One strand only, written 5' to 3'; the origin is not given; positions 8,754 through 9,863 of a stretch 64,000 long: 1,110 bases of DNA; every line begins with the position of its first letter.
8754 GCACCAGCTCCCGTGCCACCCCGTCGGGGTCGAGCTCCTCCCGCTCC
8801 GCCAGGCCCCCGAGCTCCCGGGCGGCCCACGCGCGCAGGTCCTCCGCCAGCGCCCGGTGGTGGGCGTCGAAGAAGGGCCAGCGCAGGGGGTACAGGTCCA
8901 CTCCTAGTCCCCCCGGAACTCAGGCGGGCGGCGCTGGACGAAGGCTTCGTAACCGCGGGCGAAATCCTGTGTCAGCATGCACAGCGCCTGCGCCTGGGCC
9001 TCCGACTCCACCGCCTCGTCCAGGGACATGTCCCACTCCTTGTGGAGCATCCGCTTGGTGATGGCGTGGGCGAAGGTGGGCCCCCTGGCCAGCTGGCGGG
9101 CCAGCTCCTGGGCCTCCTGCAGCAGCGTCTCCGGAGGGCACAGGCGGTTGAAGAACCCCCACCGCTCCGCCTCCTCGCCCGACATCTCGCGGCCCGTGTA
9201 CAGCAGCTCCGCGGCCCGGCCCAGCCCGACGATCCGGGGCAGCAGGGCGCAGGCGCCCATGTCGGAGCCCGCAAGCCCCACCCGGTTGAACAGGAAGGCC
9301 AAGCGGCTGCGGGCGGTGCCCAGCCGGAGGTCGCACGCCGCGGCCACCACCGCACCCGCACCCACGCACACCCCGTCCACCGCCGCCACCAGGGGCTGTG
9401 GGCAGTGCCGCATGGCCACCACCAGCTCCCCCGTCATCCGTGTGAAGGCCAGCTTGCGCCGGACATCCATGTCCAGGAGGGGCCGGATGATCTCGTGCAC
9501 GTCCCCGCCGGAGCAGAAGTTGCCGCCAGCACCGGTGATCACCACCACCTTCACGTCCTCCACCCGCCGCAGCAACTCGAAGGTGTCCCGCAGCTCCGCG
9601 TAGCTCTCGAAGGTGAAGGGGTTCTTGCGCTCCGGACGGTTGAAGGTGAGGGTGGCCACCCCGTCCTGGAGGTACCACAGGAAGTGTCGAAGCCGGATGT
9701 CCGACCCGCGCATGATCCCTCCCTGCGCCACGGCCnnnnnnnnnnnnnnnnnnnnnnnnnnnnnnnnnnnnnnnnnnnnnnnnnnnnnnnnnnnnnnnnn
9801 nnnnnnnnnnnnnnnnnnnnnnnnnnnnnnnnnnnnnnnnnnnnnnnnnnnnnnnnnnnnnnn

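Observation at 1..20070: Sixteen-gene island resembling a complete anaerobic 4-hydroxybenzoate/benzoate catabolic set in a high-GC Bacillota-like genome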

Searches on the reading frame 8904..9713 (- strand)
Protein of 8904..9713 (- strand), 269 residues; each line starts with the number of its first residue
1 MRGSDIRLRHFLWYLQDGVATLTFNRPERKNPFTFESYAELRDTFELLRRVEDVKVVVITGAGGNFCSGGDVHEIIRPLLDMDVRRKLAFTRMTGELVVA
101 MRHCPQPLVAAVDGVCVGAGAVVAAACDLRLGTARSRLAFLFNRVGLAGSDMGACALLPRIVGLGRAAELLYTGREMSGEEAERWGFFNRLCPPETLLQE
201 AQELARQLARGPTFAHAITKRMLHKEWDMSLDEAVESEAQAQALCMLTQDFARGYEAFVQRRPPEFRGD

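Call 7: search_protein_families(library=pfam, proteins=[window:8904-9713:-])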
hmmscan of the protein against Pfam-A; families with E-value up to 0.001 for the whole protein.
window:8904-9713:- (269 aa): 2 families
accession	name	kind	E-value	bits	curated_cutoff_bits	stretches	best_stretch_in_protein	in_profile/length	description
PF00378.25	ECH_1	-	1.2e-48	166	27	1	16-268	3-250/251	Enoyl-CoA hydratase/isomerase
PF16113.10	ECH_2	-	3.1e-28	99.7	27.2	1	20-205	2-185/335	Enoyl-CoA hydratase/isomerase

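Call 9: search_protein_families(library=ncbifam, proteins=[window:8904-9713:-], max_evalue=0.00001)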
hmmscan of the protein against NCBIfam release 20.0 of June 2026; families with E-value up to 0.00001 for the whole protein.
window:8904-9713:- (269 aa): 68 families (the best 25 are shown)
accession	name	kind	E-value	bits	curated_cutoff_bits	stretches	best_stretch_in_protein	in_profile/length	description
NF006107.0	PRK08258.1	equivalog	2e-138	460.3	330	1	5-269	13-277/277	enoyl-CoA hydratase family protein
NF006699.0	PRK09245.1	subfamily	4.6e-55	186.7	354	1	16-268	10-265/266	crotonase/enoyl-CoA hydratase family protein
TIGR02280.1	PaaB1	equivalog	7.7e-52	176.3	345.15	1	12-268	2-255/256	2-(1,2-epoxy-1,2-dihydrophenyl)acetyl-CoA isomerase PaaG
NF006109.0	PRK08260.1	subfamily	4.3e-49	167.4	320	1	12-268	7-277/296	enoyl-CoA hydratase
NF004635.0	PRK05981.1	equivalog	2.6e-48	164.9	351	1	14-268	9-265/266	enoyl-CoA hydratase/isomerase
NF004857.0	PRK06210.1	equivalog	7.9e-48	163.2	341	1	11-268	10-274/275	enoyl-CoA hydratase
NF051848.1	EnCoAHydtEchA19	equivalog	1.7e-46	158.9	400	1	16-268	7-257/258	enoyl-CoA hydratase EchA19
NF046063.1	oxepin_alt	equivalog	1.2e-45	156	300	1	16-265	7-254/254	oxepin-CoA hydrolase, alternative type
NF004796.0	PRK06144.1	subfamily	4.6e-45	154.1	272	1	14-268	13-261/262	enoyl-CoA hydratase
NF004794.0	PRK06142.1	equivalog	7.9e-44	150.3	308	1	15-268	12-272/273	crotonase/enoyl-CoA hydratase family protein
NF005802.0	PRK07657.1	equivalog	3.7e-43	147.9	363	1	14-268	9-259/260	enoyl-CoA hydratase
NF006008.0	PRK08139.1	equivalog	3.9e-43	147.9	313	1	15-268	17-265/266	enoyl-CoA hydratase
NF050134.1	TdecoylIsomFabM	equivalog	4.8e-43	147.5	400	1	11-268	4-260/261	trans-2-decenoyl-ACP isomerase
NF004781.0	PRK06127.1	subfamily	1.4e-42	146.3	291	1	14-268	16-268/269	enoyl-CoA hydratase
NF005699.0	PRK07509.1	equivalog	4.6e-42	144.5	249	1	16-267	11-262/267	crotonase/enoyl-CoA hydratase family protein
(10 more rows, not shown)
